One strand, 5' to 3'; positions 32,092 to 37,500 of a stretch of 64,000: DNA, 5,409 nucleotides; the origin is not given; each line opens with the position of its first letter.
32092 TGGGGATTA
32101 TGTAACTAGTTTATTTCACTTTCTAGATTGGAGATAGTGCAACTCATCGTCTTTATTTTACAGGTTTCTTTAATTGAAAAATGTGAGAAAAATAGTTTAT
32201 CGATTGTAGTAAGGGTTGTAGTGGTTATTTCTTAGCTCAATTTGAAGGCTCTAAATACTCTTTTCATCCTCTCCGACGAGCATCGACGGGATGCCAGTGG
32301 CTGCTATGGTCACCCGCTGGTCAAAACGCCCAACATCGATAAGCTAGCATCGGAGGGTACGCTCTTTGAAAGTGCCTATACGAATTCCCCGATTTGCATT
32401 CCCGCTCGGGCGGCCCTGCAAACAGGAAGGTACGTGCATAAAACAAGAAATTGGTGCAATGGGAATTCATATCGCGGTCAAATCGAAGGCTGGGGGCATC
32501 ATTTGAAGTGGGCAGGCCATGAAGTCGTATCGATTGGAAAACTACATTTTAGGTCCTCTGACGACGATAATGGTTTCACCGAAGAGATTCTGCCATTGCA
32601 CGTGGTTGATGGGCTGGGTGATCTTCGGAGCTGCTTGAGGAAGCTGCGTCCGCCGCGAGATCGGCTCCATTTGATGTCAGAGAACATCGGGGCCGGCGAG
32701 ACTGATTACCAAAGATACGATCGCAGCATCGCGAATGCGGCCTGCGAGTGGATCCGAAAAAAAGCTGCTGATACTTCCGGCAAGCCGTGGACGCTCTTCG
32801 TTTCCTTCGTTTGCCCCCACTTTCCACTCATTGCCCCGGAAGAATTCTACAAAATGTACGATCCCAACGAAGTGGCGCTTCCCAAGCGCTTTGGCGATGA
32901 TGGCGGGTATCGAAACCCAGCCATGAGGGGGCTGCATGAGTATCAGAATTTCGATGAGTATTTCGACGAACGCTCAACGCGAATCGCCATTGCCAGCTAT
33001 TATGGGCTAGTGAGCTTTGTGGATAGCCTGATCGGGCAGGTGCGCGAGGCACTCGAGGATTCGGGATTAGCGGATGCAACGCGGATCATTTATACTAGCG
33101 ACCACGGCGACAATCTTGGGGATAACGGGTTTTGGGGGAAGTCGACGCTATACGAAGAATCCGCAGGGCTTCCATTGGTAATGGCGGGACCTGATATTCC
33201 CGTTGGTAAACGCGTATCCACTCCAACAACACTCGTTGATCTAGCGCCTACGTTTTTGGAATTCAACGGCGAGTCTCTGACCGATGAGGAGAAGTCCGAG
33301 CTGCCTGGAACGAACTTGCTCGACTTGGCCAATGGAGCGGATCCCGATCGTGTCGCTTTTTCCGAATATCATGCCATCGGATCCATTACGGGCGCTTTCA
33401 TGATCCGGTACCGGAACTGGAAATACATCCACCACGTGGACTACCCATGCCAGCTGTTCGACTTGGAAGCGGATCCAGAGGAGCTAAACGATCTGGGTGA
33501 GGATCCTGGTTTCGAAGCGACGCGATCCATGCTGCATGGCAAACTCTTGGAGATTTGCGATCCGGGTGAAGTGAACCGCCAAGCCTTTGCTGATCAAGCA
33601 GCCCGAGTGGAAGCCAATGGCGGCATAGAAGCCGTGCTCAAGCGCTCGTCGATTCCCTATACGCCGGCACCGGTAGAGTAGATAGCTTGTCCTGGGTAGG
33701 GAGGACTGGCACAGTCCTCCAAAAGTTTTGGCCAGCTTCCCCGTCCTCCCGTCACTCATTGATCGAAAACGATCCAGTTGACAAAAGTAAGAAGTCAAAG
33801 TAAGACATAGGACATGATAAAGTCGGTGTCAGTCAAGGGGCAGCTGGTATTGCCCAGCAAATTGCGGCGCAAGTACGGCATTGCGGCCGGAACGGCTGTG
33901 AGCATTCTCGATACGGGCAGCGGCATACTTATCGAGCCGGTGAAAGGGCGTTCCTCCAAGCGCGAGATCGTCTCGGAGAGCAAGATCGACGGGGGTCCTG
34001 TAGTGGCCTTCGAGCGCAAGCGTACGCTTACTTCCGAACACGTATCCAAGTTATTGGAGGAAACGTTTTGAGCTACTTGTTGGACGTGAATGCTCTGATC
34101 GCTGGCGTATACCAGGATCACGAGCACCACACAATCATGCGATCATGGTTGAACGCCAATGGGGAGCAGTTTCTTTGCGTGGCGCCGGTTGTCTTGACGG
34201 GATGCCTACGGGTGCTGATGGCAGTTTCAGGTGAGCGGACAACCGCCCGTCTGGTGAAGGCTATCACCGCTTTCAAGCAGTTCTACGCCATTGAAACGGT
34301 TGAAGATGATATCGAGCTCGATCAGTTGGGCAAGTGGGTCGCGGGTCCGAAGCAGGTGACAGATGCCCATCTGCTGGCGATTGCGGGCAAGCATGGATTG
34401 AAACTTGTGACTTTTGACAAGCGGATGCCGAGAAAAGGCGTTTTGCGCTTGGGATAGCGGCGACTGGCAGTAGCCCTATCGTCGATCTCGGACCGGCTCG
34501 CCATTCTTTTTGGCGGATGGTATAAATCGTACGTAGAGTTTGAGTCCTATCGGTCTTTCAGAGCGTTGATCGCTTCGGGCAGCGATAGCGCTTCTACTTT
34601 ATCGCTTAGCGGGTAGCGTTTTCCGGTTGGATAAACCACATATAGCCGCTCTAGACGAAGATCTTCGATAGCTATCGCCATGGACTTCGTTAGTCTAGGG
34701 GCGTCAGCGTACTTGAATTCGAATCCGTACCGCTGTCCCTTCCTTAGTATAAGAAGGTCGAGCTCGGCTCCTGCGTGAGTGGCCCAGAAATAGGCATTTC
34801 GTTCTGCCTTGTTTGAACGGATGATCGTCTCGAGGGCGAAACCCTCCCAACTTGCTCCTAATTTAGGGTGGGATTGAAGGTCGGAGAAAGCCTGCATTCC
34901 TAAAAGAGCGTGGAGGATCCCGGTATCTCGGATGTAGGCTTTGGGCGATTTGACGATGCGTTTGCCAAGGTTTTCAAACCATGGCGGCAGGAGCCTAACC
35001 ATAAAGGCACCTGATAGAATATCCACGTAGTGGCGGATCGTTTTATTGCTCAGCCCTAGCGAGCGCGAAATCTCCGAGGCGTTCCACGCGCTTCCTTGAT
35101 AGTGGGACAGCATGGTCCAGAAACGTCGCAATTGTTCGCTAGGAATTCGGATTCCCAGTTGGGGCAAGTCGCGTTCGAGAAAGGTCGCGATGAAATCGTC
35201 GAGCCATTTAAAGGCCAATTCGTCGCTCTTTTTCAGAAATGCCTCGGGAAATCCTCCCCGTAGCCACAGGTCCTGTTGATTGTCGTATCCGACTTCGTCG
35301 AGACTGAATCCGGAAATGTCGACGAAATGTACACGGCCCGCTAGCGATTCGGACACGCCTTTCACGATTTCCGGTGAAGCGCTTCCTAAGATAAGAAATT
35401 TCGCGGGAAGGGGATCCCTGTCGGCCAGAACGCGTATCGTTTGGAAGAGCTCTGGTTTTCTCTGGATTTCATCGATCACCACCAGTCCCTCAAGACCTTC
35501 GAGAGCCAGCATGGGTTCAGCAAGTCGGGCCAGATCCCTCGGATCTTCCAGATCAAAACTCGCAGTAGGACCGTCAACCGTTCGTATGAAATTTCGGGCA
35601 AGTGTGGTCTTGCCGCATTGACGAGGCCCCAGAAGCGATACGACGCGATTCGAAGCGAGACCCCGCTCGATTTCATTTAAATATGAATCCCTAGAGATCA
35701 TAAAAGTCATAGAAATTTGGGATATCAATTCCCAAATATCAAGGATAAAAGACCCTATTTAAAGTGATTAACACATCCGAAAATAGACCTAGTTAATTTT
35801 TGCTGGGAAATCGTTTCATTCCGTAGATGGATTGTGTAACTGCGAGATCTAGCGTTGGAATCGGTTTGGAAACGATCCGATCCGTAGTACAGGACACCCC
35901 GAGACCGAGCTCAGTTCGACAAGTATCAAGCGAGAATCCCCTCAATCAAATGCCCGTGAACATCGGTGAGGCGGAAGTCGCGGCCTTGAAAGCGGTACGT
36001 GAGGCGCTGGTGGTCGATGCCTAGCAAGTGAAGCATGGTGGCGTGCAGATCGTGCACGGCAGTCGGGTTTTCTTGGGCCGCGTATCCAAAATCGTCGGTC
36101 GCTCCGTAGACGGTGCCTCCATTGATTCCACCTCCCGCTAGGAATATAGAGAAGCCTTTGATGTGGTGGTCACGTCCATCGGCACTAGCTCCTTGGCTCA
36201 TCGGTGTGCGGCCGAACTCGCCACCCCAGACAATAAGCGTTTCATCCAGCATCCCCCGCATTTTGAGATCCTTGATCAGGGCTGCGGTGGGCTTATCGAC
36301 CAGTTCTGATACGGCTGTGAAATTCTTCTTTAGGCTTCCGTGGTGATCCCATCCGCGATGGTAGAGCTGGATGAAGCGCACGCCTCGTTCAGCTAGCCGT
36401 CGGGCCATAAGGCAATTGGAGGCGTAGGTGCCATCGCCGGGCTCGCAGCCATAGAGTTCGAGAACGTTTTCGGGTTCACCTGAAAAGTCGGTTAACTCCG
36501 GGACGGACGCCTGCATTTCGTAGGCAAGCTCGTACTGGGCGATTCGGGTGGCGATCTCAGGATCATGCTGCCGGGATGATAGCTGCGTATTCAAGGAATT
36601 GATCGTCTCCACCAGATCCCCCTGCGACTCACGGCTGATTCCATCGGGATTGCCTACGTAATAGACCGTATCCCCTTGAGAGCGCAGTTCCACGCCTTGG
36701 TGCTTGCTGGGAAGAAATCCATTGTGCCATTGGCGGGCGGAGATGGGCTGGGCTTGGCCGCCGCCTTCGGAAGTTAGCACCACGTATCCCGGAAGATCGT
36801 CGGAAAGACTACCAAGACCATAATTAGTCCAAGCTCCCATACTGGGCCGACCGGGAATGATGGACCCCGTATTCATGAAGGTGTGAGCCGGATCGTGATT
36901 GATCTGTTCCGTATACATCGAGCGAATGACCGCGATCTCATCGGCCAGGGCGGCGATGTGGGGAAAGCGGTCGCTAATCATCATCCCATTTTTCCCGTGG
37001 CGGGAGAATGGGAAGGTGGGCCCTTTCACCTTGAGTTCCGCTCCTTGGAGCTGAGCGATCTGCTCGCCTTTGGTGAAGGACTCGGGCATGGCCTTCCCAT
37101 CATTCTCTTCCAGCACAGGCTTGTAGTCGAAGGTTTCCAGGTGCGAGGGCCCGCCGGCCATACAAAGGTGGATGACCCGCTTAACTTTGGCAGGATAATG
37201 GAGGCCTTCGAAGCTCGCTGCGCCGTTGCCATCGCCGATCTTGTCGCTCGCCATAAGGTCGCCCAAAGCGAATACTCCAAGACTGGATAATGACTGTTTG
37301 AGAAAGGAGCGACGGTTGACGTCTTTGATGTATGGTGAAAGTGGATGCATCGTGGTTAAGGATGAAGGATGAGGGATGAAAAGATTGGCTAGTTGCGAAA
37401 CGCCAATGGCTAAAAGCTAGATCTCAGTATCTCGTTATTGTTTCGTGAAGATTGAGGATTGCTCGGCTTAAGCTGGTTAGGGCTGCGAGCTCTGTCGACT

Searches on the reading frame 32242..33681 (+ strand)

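Call 78: search_protein_families(library=pfam, proteins=[window:32242-33681:+], max_evalue=0.00001)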
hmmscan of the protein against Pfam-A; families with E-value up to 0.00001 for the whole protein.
window:32242-33681:+ (479 aa): 3 families
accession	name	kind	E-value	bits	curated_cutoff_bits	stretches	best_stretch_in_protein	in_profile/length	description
PF00884.28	Sulfatase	-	2.6e-40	139.1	25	1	5-340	2-297/301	Sulfatase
PF16347.10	SGSH_C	-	1.5e-14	54.8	29.3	1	293-437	1-150/154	N-sulphoglucosamine sulphohydrolase, C-terminal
PF01663.27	Phosphodiest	-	2.6e-06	27.7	23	0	258-289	189-220/342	Type I phosphodiesterase / nucleotide pyrophosphatase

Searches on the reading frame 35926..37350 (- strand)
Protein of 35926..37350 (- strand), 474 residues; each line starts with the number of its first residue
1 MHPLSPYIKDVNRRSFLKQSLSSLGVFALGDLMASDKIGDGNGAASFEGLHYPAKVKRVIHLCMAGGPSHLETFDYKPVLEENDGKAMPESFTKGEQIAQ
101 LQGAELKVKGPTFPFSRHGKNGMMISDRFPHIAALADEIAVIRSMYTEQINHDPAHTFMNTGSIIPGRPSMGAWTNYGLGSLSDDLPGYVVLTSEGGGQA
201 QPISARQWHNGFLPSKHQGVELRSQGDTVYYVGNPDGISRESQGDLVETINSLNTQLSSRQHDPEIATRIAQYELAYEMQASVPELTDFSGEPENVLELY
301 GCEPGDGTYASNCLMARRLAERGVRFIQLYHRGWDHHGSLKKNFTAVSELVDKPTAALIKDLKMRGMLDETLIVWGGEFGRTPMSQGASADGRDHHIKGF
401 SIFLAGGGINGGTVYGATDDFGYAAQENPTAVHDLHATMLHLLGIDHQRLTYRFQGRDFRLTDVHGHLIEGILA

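Call 78: search_protein_families(library=pfam, proteins=[window:35926-37350:-], max_evalue=0.00001)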
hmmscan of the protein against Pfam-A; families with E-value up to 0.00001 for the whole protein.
window:35926-37350:- (474 aa): 1 family
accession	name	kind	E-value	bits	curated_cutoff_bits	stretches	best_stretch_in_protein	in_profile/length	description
PF07394.17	DUF1501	-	2.1e-158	528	27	1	57-473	2-390/390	Protein of unknown function (DUF1501)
